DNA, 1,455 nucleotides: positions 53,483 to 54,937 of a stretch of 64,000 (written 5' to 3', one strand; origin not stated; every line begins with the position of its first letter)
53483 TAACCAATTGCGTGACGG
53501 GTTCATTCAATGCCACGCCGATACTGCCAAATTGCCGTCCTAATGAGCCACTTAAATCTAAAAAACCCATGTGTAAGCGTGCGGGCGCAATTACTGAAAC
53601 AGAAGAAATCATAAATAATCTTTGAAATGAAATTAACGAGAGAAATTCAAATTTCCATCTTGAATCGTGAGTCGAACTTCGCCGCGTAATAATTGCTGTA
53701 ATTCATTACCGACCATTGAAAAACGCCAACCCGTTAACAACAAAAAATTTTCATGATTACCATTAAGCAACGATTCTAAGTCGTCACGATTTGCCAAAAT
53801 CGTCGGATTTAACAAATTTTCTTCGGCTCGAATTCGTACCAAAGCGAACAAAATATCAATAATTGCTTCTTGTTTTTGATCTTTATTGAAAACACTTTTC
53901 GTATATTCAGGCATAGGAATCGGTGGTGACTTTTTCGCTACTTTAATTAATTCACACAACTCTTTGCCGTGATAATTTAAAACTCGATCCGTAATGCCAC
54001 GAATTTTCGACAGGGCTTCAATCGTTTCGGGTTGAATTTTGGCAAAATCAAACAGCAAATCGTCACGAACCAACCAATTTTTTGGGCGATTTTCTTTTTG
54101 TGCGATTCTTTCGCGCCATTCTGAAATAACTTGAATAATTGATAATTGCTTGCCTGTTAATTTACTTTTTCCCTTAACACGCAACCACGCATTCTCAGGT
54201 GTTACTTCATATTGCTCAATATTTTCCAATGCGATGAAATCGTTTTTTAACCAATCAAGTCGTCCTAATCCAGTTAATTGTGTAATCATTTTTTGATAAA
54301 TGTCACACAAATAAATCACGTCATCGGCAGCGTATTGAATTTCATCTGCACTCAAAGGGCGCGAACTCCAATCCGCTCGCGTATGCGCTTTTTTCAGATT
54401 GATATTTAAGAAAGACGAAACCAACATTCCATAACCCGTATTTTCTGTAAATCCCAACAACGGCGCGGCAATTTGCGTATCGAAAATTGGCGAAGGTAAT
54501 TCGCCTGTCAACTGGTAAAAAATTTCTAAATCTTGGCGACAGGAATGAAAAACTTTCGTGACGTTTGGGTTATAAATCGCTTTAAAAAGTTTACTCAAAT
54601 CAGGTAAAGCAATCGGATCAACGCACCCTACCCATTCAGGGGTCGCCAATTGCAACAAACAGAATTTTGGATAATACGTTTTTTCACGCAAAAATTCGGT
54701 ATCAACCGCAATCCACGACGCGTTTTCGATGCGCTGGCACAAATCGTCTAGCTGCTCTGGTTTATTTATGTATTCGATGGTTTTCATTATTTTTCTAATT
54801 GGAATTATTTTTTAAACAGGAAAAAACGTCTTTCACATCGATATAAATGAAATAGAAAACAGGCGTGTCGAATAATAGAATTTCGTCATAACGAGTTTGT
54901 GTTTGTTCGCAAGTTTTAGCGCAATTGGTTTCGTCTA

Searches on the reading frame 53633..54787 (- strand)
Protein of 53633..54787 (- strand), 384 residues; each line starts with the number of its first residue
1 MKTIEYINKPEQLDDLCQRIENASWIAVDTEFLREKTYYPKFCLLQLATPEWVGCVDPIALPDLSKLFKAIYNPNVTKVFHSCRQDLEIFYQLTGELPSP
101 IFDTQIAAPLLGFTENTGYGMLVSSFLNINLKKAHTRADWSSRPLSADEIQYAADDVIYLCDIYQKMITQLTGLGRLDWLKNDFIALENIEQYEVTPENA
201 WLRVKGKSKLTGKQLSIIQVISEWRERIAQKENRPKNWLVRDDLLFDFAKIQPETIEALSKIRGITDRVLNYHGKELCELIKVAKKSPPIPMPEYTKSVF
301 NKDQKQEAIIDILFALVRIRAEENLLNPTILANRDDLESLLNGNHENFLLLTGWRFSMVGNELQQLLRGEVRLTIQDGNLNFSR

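Call 4: search_protein_families(library=pfam, proteins=[window:53633-54787:-], max_evalue=1)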
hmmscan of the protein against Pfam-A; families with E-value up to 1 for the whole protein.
window:53633-54787:- (384 aa): 4 families
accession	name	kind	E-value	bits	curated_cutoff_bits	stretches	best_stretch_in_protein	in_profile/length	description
PF01612.26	DNA_pol_A_exo1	-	4.1e-43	147.6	23.6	1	5-171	2-172/173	3'-5' exonuclease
PF00570.28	HRDC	-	5.8e-16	58.7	23.8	1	214-281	1-68/68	HRDC domain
PF13932.14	SAM_GIDA_C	-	0.046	14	27.1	1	249-267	32-50/57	tRNA modifying enzyme MnmG/GidA C-terminal helical bundle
PF04857.26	CAF1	-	0.048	13.4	24.2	1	8-32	5-29/320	CAF1 family ribonuclease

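Call 63: find_related_loci(query=window:53633-54787:-, collection=metagenome_contigs, flank=8000)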
Query window:53633-54787:- (384 aa) in metagenome_contigs; peptide patterns used: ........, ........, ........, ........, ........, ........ (x = any residue, [..] = any of these).
349 stretches matched a pattern; 243 encode a relative of the query (tblastn E <= 1e-3); the best 80 are kept; 80 distinct loci.
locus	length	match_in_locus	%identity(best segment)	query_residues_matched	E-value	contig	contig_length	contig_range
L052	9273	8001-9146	82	1-382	0e+0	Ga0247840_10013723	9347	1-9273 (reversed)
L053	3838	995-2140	82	1-382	0e+0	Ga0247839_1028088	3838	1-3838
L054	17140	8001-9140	81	1-380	0e+0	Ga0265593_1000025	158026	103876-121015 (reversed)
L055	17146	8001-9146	81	1-382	0e+0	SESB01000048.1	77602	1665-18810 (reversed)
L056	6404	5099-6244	78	1-382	0e+0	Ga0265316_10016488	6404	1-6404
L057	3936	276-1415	77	1-382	0e+0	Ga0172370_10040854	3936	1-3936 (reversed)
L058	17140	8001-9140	77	1-382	0e+0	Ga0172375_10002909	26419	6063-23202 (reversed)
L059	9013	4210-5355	77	1-382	0e+0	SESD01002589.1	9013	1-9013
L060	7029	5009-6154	77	1-382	0e+0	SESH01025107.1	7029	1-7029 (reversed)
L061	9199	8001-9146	73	1-382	0e+0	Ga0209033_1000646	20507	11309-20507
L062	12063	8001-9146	73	1-382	0e+0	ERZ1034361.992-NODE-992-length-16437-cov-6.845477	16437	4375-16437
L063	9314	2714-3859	73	1-382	0e+0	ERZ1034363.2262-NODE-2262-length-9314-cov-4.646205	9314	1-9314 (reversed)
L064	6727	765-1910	73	1-382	0e+0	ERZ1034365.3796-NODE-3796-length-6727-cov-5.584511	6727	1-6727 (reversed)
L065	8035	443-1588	73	1-382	0e+0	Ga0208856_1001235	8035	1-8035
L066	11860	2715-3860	72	1-382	0e+0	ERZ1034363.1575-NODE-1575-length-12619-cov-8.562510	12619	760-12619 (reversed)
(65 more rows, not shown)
